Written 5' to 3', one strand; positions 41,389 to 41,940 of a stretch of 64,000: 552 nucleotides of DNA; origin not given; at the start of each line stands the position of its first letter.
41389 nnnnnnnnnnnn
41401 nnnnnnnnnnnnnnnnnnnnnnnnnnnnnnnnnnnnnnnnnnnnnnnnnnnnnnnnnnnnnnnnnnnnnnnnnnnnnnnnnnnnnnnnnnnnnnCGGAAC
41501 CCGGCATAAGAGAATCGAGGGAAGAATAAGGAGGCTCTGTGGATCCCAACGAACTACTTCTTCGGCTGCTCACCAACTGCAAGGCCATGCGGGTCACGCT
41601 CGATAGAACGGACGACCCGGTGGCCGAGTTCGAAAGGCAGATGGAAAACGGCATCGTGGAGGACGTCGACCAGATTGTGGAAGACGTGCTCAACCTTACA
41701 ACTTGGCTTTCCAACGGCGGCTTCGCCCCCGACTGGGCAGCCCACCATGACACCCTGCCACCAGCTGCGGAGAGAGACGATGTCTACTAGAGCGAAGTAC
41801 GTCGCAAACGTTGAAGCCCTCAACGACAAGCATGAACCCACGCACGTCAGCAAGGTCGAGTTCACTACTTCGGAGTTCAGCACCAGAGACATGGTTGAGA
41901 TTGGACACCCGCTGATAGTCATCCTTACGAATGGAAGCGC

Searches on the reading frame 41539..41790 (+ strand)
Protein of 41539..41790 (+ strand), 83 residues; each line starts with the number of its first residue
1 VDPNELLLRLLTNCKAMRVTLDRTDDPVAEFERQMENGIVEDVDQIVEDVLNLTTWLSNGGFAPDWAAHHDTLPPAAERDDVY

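Call 14: search_protein_families(library=pfam, proteins=[window:41539-41790:+], max_evalue=0.01)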
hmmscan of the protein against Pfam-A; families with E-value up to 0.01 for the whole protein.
window:41539-41790:+ (83 aa): 0 families

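Call 81: search_protein_families(library=phrogs, proteins=[window:41539-41790:+], max_evalue=0.01)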
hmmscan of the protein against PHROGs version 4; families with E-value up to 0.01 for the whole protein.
window:41539-41790:+ (83 aa): 2 families
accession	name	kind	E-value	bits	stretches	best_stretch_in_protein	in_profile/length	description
phrog_865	-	DNA, RNA and nucleotide metabolism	2.4e-09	38.2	1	1-74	2-60/69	HNH endonuclease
phrog_5411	-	DNA, RNA and nucleotide metabolism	0.0009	20.5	1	40-76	28-65/129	HNH endonuclease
